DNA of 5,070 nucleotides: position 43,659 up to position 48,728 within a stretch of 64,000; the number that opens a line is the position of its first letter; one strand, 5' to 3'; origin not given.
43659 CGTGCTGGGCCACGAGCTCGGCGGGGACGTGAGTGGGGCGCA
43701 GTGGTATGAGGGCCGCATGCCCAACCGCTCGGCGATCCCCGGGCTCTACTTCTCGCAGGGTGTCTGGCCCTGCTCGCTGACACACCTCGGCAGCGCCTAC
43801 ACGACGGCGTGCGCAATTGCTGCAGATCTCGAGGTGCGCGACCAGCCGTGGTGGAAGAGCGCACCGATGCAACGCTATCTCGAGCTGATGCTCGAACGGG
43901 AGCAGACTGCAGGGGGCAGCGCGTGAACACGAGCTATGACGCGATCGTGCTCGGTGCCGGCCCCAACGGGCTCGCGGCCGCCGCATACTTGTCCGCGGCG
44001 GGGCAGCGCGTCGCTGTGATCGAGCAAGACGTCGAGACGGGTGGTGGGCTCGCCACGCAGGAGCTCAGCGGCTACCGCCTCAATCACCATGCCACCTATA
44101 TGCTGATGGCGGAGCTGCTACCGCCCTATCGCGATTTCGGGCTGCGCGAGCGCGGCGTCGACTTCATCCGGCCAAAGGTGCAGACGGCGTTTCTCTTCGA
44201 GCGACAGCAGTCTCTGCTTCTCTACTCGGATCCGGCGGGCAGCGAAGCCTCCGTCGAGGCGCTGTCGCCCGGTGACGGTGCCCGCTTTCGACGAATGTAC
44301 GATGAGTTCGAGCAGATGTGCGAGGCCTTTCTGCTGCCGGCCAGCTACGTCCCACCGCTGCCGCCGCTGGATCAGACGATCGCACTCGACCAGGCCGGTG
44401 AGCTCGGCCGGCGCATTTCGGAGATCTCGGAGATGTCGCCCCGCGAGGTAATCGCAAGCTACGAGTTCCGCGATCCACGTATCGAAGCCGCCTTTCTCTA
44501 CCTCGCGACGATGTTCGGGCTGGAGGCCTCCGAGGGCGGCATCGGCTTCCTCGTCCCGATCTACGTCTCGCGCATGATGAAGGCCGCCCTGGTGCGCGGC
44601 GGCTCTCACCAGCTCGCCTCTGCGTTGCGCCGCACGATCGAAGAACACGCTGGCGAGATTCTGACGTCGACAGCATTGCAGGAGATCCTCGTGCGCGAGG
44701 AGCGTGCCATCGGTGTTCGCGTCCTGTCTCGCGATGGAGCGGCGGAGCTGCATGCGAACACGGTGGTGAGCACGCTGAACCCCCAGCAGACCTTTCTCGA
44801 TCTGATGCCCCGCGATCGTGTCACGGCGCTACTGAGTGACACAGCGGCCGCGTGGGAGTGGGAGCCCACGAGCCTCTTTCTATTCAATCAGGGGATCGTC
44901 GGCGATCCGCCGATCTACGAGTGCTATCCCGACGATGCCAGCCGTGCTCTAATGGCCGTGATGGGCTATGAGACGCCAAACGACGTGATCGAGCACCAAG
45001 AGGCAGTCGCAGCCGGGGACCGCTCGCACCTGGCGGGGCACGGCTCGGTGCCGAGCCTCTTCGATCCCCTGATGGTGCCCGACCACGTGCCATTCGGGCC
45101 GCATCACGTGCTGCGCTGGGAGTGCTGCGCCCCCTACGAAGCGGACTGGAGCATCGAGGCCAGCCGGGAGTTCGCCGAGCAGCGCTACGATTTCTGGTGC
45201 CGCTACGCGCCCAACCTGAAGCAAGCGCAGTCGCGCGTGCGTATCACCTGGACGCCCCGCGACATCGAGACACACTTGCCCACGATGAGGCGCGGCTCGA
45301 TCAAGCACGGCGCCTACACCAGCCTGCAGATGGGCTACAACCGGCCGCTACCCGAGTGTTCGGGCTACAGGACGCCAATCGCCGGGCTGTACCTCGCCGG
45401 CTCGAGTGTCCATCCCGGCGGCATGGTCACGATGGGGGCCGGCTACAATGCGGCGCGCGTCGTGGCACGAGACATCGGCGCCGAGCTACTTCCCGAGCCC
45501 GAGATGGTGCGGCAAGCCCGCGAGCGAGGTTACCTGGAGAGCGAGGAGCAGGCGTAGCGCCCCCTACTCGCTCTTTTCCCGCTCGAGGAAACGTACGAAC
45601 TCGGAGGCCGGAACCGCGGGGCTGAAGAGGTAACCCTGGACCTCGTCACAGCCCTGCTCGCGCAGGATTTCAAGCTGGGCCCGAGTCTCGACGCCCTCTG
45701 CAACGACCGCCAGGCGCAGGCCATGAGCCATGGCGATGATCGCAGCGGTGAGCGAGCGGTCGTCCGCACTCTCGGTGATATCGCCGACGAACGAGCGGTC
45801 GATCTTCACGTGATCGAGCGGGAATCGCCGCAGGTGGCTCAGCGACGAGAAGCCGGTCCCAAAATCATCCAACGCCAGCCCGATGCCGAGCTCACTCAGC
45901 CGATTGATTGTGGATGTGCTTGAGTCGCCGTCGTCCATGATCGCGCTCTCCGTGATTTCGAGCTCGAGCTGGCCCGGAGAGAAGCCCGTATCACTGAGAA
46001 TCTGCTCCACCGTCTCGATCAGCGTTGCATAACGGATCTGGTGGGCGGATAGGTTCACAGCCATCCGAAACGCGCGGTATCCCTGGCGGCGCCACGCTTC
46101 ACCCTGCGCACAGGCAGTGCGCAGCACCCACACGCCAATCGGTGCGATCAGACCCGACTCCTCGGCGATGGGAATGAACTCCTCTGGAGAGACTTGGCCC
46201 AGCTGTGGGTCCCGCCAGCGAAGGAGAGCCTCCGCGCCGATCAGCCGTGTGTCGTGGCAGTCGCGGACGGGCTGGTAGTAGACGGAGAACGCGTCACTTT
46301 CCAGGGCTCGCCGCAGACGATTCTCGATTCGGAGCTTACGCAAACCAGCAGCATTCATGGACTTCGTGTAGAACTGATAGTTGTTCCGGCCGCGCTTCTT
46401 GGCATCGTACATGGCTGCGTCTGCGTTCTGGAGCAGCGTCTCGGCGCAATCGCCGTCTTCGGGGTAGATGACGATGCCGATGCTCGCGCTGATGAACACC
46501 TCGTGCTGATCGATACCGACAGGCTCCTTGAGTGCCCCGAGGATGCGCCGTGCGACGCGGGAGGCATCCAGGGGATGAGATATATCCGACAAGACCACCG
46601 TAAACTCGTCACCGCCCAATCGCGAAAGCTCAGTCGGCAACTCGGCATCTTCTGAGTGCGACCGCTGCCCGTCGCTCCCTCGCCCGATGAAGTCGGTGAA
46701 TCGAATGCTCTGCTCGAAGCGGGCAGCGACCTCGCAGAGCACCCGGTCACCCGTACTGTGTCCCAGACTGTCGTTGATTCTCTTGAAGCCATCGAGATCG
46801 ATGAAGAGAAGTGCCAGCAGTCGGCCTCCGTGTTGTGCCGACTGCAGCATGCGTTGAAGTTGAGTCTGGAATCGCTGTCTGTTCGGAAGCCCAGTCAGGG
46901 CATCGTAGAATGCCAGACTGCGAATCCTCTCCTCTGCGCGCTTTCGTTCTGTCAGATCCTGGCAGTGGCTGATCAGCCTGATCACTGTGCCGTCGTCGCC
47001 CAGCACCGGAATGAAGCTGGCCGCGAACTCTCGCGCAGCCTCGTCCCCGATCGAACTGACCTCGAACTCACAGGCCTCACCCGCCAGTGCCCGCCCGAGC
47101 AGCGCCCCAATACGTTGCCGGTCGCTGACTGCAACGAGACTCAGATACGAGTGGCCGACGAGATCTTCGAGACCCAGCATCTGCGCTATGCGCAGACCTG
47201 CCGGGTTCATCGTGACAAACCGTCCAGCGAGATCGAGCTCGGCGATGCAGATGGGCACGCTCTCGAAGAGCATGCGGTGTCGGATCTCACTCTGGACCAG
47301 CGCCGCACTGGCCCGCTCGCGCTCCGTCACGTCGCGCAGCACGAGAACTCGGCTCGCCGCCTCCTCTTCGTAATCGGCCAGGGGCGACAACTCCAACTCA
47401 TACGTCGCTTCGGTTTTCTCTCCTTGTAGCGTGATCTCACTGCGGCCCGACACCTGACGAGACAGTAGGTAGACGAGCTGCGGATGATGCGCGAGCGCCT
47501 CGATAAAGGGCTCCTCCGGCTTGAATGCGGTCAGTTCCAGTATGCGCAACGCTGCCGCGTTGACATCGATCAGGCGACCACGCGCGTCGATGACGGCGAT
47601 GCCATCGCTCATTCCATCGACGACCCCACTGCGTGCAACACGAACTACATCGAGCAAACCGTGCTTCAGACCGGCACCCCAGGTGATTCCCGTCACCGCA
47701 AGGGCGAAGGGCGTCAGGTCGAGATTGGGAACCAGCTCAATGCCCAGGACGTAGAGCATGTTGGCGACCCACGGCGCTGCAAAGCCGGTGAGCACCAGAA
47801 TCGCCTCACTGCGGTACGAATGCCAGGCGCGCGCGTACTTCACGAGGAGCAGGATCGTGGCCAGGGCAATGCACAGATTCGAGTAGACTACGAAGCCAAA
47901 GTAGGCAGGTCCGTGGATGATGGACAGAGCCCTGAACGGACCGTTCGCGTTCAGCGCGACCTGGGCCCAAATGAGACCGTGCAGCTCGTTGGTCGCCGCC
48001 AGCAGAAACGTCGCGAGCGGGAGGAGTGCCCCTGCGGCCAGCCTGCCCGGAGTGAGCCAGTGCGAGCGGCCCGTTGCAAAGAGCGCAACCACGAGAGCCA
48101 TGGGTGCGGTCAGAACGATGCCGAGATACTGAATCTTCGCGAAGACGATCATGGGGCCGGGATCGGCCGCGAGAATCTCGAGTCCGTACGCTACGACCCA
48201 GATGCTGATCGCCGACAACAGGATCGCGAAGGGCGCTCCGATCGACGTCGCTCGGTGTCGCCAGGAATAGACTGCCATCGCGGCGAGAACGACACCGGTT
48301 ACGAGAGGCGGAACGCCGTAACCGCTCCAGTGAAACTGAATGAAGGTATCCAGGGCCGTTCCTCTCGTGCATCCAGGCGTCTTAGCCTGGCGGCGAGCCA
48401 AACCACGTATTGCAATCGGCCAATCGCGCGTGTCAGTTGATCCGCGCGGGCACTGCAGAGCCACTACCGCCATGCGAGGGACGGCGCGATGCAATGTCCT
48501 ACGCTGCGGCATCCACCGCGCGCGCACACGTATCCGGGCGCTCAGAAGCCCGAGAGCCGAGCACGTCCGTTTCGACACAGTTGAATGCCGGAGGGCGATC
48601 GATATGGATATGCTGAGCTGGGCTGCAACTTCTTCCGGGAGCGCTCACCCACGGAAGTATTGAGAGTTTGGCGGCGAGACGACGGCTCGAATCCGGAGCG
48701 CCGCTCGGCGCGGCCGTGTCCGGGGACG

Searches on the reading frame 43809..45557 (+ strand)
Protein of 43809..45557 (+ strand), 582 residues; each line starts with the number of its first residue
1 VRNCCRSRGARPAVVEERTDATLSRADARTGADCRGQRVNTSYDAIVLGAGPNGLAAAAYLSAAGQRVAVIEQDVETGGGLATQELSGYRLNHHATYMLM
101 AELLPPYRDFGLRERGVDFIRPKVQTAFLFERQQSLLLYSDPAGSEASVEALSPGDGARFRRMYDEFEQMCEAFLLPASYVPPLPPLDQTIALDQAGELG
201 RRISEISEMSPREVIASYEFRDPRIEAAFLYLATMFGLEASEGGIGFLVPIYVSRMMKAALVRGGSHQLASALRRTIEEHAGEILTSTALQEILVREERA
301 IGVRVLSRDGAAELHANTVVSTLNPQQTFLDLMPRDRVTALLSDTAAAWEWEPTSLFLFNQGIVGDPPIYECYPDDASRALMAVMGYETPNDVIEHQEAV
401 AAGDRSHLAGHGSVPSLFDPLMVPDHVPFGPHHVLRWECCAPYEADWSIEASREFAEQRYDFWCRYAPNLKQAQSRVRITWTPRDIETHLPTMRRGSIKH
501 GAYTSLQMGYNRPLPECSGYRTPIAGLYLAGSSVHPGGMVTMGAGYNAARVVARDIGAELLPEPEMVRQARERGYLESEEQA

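Call 9: search_protein_families(library=pfam, proteins=[window:43809-45557:+], max_evalue=0.001)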
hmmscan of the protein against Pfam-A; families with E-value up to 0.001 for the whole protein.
window:43809-45557:+ (582 aa): 8 families
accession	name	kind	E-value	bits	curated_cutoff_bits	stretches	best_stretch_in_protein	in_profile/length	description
PF01593.30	Amino_oxidase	-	4.6e-14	53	19.8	1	54-325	3-256/443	Flavin containing amine oxidoreductase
PF01266.30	DAO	-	3.6e-10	40.3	27.9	1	44-141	1-95/353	FAD dependent oxidoreductase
PF13450.12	NAD_binding_8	-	1.9e-09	38.1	21.9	1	47-100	1-54/68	NAD(P)-binding Rossmann-like domain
PF01946.23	Thi4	-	1.7e-07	31.2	26.2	1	43-81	18-57/235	Thi4 family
PF00890.30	FAD_binding_2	-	5.9e-07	29.5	20.4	1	44-82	1-39/414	FAD binding domain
PF12831.13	FAD_oxidored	-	5.2e-06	26.4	27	1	44-93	1-49/416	FAD dependent oxidoreductase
PF03486.20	HI0933_like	-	9.6e-05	22.4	50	1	44-78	2-36/244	HI0933-like protein Rossmann domain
PF07992.20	Pyr_redox_2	-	0.0008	19.4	26.1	0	43-81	1-41/291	Pyridine nucleotide-disulphide oxidoreductase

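Call 55: search_protein_families(library=ncbifam, proteins=[window:43809-45557:+], max_evalue=0.00001)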
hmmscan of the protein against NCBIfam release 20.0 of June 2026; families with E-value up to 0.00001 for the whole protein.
window:43809-45557:+ (582 aa): 15 families
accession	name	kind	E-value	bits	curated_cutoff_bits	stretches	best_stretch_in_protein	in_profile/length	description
NF045689.1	BCarotKetCrtO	equivalog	3.5e-38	131.5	1000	1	42-553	3-536/563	beta-carotene ketolase CrtO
NF045637.1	carotdesatCrtDProt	equivalog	2.5e-27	95.6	580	1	46-326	2-278/485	1-hydroxycarotenoid 3,4-desaturase CrtD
TIGR02734.1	crtI_fam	subfamily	3.2e-25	88.8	238.1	1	45-566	1-498/504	phytoene desaturase family protein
NF005560.0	PRK07233.1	equivalog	4.6e-15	55.4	252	1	46-93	4-51/435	hypothetical protein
TIGR02730.1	carot_isom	equivalog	1.3e-14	53.9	586.9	0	43-98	1-56/493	carotenoid isomerase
TIGR02733.1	desat_CrtD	equivalog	2.6e-13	49.5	549.7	0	45-96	4-55/492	C-3',4' desaturase CrtD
NF058655.1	CrtID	equivalog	1.9e-10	40.2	640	1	46-336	2-285/478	bifunctional phytoene desaturase/3,4-desaturase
NF005548.0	PRK07208.1-4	equivalog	1.1e-08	34.2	389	1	44-92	5-53/488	hypothetical protein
NF005545.0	PRK07208.1-1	equivalog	1.8e-08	33.2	451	1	38-92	3-58/504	hypothetical protein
TIGR00292.1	TIGR00292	equivalog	1.5e-07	30.9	148.3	1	43-81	22-60/254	sulfide-dependent adenosine diphosphate thiazole synthase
NF003585.0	PRK05249.1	equivalog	1.6e-07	30.3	465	1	40-81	4-45/464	Si-specific NAD(P)(+) transhydrogenase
NF042421.1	hydcarot_desat_CrtD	equivalog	1.7e-07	30.1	500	0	44-110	3-69/487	1-hydroxycarotenoid 3,4-desaturase CrtD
TIGR01372.1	soxA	subfamily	6.4e-07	27.5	1164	1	18-84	145-210/996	sarcosine oxidase subunit alpha family protein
NF005547.0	PRK07208.1-3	equivalog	1.7e-06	27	380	1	44-93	6-55/465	hypothetical protein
NF009410.0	PRK12771.1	subfamily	6.1e-06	25.1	516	1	30-93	126-188/566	NAD(P)-binding protein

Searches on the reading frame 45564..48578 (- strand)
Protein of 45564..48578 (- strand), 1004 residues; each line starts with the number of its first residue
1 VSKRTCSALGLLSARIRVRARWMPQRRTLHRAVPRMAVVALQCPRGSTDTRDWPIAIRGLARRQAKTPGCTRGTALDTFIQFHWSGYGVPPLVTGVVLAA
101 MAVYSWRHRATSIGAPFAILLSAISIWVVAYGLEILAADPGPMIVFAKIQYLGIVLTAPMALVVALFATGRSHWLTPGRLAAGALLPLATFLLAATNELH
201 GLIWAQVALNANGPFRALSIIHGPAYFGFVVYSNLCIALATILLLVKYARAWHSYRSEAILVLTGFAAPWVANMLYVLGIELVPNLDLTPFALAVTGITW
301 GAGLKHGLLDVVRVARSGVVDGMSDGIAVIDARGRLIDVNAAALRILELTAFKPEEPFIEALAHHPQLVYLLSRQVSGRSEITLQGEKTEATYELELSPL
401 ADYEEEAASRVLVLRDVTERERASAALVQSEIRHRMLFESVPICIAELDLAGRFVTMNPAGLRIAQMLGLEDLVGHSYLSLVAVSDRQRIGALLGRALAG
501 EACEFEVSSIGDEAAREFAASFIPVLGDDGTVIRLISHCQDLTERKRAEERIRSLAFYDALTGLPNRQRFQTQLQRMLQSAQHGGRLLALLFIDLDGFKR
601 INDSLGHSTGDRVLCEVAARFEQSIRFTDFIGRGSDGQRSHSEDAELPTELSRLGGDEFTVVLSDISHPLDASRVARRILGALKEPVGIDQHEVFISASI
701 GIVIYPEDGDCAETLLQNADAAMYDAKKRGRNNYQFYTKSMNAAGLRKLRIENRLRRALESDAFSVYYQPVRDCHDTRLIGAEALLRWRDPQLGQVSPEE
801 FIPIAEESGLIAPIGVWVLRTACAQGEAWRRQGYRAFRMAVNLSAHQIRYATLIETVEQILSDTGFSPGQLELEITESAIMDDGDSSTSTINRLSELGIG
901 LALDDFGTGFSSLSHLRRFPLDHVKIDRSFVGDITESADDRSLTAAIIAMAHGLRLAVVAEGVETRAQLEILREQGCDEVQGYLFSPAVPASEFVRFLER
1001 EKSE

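Call 9: search_protein_families(library=pfam, proteins=[window:45564-48578:-], max_evalue=0.001)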
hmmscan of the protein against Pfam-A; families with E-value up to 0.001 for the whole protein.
window:45564-48578:- (1004 aa): 7 families
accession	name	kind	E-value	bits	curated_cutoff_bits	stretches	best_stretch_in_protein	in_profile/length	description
PF00563.25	EAL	-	9.3e-77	258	31.3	1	753-987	2-235/236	EAL domain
PF16927.11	HisKA_7TM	-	3.5e-52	177.9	28.6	1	92-312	3-223/224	N-terminal 7TM region of histidine kinase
PF00990.26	GGDEF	-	3.7e-46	157.3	23.8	2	556-633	1-78/161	Diguanylate cyclase, GGDEF domain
PF08448.16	PAS_4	-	1.3e-23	83.8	23.1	2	438-547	1-110/110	PAS fold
PF13188.13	PAS_8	-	1.3e-11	44.4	21.8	1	319-363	6-48/65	PAS domain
PF13426.13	PAS_9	-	1.6e-08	35.2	27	0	443-544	4-103/103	PAS domain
PF00989.32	PAS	-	3.9e-07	30.5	22.6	0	318-416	5-112/113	PAS fold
